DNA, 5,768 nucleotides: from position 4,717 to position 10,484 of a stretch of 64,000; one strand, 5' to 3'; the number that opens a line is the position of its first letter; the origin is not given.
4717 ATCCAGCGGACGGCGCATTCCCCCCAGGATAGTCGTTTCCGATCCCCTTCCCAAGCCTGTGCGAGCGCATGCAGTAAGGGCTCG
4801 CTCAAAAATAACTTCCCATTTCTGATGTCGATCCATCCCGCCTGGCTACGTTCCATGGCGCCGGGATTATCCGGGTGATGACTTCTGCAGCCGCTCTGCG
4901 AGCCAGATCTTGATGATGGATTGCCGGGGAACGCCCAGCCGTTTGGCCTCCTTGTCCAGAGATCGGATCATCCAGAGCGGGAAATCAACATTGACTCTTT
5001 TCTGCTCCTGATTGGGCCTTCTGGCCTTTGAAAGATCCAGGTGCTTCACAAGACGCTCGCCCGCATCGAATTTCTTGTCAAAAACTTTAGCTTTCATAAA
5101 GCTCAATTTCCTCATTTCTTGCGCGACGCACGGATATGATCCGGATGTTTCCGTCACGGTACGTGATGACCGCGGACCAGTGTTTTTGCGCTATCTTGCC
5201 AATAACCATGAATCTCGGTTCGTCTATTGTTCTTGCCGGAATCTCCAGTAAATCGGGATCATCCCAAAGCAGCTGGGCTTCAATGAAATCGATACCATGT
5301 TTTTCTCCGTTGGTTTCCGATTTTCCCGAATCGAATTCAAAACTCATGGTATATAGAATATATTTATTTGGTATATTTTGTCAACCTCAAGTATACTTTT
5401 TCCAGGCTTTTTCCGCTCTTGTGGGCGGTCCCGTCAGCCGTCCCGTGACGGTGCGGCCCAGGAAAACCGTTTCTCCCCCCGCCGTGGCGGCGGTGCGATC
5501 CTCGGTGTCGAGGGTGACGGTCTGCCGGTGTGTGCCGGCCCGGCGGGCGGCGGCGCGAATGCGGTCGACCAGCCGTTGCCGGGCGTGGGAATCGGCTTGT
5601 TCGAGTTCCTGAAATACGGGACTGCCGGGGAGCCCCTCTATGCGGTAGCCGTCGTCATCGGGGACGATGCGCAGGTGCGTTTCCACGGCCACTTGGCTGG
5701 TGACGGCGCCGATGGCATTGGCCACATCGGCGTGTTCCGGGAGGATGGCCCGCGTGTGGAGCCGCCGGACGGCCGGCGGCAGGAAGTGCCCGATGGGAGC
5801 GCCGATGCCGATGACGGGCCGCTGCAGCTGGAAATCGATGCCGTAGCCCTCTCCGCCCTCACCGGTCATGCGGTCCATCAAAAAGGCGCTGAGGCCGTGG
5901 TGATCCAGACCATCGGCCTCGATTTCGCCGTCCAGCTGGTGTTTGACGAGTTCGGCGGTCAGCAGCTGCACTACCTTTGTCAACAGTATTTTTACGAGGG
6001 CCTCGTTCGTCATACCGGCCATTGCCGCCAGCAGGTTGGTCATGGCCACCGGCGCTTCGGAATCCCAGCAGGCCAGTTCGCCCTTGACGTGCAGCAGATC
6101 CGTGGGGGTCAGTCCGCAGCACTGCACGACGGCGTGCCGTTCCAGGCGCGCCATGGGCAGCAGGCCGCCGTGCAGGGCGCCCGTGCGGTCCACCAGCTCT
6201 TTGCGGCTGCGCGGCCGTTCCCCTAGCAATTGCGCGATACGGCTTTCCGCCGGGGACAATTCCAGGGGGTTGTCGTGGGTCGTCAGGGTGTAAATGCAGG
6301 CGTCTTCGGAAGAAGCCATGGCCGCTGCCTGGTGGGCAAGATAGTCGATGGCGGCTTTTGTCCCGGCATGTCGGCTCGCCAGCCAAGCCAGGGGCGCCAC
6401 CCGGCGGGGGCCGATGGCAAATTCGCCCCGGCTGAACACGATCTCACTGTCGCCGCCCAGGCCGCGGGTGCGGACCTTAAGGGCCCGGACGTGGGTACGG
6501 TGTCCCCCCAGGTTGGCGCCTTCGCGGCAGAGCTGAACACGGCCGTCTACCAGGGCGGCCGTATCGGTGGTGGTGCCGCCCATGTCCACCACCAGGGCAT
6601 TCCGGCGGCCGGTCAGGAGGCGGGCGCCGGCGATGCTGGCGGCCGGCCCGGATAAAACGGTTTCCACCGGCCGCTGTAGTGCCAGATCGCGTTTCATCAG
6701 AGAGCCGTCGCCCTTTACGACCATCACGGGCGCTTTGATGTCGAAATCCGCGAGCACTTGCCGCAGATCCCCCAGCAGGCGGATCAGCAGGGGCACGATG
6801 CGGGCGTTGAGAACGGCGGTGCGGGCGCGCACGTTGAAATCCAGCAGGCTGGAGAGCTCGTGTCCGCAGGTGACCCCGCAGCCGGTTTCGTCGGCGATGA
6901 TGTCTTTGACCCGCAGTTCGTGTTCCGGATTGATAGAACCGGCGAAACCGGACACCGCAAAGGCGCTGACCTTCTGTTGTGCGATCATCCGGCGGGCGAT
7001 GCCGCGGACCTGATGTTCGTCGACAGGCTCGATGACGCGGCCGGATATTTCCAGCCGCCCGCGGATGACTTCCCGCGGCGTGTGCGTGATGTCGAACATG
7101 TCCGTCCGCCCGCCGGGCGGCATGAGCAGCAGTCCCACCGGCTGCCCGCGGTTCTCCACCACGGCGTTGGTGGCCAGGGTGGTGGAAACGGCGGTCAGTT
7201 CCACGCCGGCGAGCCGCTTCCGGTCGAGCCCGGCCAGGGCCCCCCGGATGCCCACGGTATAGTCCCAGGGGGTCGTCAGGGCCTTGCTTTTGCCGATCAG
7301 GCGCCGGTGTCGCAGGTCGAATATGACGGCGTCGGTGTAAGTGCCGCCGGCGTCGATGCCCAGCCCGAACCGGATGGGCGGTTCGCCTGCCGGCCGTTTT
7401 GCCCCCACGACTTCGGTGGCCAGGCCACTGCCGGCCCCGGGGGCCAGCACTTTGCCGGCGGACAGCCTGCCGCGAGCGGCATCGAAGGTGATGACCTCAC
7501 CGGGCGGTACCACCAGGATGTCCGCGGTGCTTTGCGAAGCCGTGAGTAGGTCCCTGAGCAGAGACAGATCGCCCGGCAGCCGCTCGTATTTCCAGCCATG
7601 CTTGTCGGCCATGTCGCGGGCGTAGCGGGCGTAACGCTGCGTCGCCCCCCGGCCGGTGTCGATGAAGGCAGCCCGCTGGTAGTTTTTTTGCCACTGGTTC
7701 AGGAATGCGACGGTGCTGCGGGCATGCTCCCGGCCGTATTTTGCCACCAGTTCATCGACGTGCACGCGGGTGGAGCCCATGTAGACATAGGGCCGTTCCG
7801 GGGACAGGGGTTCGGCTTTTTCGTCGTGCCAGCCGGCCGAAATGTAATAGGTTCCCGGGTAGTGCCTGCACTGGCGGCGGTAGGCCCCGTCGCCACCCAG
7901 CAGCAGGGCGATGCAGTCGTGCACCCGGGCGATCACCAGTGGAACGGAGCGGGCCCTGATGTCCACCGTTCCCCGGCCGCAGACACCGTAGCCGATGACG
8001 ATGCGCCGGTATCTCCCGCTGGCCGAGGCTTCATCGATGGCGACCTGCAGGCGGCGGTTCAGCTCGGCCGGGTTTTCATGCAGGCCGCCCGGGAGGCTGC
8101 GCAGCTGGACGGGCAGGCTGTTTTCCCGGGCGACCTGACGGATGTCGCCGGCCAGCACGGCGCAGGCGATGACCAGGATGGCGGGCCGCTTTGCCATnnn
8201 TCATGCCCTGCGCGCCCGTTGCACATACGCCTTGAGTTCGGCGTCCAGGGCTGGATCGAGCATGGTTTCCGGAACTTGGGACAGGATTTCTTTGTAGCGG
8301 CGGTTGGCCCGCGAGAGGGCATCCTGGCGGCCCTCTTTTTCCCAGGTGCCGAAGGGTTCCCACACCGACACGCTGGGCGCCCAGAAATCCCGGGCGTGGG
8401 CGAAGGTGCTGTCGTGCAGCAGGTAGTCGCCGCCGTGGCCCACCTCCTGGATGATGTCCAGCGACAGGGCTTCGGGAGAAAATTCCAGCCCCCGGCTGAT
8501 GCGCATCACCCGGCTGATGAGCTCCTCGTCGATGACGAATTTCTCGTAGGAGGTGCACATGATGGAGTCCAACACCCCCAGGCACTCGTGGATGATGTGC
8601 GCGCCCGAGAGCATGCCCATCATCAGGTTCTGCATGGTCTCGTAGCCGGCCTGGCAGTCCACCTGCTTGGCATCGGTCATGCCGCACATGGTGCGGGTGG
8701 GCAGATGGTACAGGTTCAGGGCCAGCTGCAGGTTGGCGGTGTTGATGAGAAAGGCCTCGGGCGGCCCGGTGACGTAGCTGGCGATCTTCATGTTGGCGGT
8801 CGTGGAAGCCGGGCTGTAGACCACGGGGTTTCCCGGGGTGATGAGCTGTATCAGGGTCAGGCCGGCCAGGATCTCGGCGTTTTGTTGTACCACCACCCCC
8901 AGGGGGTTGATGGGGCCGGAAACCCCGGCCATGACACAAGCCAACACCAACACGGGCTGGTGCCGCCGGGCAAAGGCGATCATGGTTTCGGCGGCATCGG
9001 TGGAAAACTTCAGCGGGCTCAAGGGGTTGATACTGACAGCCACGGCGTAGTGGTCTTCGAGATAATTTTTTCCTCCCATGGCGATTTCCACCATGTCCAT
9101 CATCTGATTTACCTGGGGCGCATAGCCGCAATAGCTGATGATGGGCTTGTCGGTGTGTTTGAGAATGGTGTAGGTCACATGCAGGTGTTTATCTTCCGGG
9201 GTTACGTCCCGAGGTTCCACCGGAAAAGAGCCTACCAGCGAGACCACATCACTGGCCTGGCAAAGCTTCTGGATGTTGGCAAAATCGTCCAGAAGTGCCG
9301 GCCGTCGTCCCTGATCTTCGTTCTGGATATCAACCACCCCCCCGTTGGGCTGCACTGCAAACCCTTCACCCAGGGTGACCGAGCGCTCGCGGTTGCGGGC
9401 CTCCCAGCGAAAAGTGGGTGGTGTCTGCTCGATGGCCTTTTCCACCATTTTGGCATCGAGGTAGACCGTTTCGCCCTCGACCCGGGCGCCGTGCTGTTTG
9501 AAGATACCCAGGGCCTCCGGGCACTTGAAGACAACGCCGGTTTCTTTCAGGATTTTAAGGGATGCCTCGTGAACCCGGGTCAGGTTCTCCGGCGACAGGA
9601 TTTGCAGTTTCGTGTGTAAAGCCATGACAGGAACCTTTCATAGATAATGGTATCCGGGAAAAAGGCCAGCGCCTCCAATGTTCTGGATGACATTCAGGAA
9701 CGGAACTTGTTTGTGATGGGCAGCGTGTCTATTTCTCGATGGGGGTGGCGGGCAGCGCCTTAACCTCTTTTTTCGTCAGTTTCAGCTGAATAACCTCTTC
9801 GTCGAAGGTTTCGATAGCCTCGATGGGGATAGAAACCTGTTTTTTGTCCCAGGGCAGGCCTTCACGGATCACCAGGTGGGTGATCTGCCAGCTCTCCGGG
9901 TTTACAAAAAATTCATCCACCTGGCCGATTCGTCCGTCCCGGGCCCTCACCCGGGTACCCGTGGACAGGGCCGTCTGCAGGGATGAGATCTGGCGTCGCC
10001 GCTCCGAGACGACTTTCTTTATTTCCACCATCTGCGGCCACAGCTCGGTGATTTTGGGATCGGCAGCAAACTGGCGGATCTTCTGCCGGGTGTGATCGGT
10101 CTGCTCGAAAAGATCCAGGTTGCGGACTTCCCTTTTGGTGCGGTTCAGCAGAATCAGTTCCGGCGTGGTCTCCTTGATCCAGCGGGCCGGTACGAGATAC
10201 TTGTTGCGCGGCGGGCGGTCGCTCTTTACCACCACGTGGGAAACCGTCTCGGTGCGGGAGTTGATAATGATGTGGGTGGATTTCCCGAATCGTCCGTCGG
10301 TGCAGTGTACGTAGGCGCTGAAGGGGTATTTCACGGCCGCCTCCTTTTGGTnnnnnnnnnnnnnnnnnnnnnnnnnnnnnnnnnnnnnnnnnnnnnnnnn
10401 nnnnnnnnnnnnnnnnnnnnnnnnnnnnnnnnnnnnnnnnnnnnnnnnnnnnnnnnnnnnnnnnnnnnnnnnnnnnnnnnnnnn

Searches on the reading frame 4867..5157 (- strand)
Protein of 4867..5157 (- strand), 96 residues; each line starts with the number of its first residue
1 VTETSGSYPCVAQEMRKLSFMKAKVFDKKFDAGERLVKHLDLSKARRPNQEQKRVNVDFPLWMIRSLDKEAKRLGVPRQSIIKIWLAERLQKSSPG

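Call 50: search_protein_families(library=ncbifam, proteins=[window:4867-5157:-], max_evalue=0.001)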
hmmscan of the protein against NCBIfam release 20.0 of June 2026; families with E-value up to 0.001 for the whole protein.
window:4867-5157:- (96 aa): 1 family
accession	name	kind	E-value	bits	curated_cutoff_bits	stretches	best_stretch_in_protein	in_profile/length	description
NF047399.1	BrnA_antitoxin_add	equivalog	2.8e-35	120.3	60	1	21-90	1-70/70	type II toxin-antitoxin system BrnA family antitoxin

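Call 51: search_protein_families(library=pfam, proteins=[window:4867-5157:-], max_evalue=0.01)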
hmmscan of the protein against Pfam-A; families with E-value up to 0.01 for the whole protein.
window:4867-5157:- (96 aa): 1 family
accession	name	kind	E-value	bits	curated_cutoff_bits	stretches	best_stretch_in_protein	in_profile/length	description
PF12441.14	CopG_antitoxin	-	0.00012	23.2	28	1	49-88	39-78/79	CopG antitoxin of type II toxin-antitoxin system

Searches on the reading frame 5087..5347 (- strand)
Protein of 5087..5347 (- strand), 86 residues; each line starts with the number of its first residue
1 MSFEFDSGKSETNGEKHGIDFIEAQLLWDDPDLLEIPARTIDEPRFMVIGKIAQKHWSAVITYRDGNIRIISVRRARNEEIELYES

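Call 50: search_protein_families(library=ncbifam, proteins=[window:5087-5347:-], max_evalue=0.001)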
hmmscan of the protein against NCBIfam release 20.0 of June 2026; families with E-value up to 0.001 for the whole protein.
window:5087-5347:- (86 aa): 0 families

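Call 51: search_protein_families(library=pfam, proteins=[window:5087-5347:-], max_evalue=0.01)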
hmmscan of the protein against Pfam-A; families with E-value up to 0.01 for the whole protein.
window:5087-5347:- (86 aa): 1 family
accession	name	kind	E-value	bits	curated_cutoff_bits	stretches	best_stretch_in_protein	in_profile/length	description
PF04365.19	BrnT_toxin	-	1.5e-25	89.7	34.5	1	5-80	1-77/77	Ribonuclease toxin, BrnT, of type II toxin-antitoxin system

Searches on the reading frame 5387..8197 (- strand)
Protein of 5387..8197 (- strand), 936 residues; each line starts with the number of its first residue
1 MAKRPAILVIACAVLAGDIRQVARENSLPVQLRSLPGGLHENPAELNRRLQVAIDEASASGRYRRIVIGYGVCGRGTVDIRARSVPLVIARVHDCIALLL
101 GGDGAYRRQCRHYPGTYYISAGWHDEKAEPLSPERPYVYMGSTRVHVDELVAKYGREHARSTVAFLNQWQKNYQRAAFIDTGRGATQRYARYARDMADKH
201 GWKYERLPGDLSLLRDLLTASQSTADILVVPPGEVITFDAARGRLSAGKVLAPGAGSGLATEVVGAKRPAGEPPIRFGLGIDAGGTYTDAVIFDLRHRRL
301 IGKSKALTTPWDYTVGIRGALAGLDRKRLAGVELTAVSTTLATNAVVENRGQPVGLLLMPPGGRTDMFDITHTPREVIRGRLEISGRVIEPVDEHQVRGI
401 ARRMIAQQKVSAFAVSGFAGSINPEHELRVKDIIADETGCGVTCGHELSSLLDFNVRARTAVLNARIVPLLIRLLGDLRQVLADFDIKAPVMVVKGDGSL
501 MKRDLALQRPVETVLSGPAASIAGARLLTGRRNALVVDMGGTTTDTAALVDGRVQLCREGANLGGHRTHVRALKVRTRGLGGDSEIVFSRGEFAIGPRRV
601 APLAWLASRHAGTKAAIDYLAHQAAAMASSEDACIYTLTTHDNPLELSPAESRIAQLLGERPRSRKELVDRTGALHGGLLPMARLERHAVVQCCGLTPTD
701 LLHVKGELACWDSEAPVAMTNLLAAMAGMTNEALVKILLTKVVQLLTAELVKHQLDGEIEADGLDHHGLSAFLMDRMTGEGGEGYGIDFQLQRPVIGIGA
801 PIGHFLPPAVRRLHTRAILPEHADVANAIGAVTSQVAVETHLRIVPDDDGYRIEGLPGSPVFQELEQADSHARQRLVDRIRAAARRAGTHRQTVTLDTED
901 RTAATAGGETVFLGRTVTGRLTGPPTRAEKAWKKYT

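Call 12: search_protein_families(library=pfam, proteins=[window:5387-8197:-], max_evalue=0.00001)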
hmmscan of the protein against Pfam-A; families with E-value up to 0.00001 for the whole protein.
window:5387-8197:- (936 aa): 4 families
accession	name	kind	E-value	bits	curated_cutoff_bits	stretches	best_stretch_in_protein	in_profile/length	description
PF07796.16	DUF1638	-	8.9e-37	126.9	27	1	35-218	2-161/161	Protein of unknown function (DUF1638)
PF05378.19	Hydant_A_N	-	4.2e-32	111.7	25.2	1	279-436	2-174/176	Hydantoinase/oxoprolinase N-terminal region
PF01968.24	Hydantoinase_A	-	1.1e-29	104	22.9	1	457-599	1-146/291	Hydantoinase/oxoprolinase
PF13941.12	MutL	-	1.6e-07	30.9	27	0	280-329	3-53/450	MutL protein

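Call 50: search_protein_families(library=ncbifam, proteins=[window:5387-8197:-], max_evalue=0.001)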
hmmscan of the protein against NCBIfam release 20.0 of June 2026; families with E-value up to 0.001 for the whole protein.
window:5387-8197:- (936 aa): 5 families
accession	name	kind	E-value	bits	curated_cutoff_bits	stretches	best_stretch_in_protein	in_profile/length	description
NF050156.1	CapLactmsAlpCapA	equivalog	9.5e-34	116.7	1000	2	375-598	124-350/689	caprolactamase subunit alpha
NF042975.2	AcphenoCarb_ApcC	equivalog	3.4e-14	52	1500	1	378-598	140-367/733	acetophenone carboxylase subunit gamma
NF042960.1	AcphenoCarb_ApcA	equivalog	2.9e-13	49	1250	1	279-564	4-299/658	acetophenone carboxylase subunit alpha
NF040745.1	accessory_GlmL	equivalog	2.4e-06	26.6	475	0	279-332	2-56/459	methylaspartate mutase accessory protein GlmL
TIGR03123.1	one_C_unchar_1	hypoth_equivalog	0.00055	19.2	244.1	0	487-554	85-150/327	probable H4MPT-linked C1 transfer pathway protein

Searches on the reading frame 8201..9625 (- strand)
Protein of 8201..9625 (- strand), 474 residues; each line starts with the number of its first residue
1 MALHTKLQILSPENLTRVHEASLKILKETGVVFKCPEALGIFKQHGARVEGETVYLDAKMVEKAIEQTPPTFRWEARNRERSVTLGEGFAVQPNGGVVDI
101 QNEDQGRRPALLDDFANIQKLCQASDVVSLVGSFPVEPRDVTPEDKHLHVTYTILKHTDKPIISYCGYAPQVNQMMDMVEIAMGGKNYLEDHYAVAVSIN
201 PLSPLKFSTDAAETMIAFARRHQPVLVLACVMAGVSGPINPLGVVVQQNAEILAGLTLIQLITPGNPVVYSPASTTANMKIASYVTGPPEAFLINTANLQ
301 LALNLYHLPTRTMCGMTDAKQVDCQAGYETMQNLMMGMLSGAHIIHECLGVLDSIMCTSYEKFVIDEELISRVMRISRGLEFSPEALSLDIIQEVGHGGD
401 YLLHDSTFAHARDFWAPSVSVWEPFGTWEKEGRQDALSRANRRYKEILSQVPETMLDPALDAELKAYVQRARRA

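Call 12: search_protein_families(library=pfam, proteins=[window:8201-9625:-], max_evalue=0.00001)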
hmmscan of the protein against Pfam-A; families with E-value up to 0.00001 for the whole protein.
window:8201-9625:- (474 aa): 1 family
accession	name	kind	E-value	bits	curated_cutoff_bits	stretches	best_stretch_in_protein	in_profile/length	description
PF06253.16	MTTB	-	2.9e-122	408.7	25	1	6-472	30-496/500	Trimethylamine methyltransferase (MTTB)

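Call 50: search_protein_families(library=ncbifam, proteins=[window:8201-9625:-], max_evalue=0.001)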
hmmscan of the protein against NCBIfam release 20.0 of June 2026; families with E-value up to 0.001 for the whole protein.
window:8201-9625:- (474 aa): 1 family
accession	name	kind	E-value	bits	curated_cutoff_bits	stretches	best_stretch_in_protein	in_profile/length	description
TIGR02369.2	trimeth_pyl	equivalog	8.4e-101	337.8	525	1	6-471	2-468/469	[trimethylamine--corrinoid protein] Co-methyltransferase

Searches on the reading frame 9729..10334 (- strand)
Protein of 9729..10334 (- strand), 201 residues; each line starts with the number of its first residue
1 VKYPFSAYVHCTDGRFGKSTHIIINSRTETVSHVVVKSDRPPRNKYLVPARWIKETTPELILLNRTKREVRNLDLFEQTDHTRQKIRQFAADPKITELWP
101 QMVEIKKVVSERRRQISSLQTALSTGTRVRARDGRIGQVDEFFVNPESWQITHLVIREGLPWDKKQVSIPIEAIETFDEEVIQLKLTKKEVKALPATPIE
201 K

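Call 12: search_protein_families(library=pfam, proteins=[window:9729-10334:-], max_evalue=0.00001)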
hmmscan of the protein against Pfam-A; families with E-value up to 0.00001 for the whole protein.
window:9729-10334:- (201 aa): 0 families

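Call 50: search_protein_families(library=ncbifam, proteins=[window:9729-10334:-], max_evalue=0.001)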
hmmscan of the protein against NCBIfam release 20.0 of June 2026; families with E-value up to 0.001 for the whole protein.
window:9729-10334:- (201 aa): 0 families

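Call 51: search_protein_families(library=pfam, proteins=[window:9729-10334:-], max_evalue=0.01)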
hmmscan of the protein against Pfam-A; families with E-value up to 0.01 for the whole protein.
window:9729-10334:- (201 aa): 2 families
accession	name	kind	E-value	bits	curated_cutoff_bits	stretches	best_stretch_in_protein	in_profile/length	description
PF09939.14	DUF2171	-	0.00016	22.4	25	0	37-70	30-63/64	Uncharacterized protein conserved in bacteria (DUF2171)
PF05239.21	PRC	-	0.0011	19.3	21.2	0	126-183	11-70/78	PRC-barrel domain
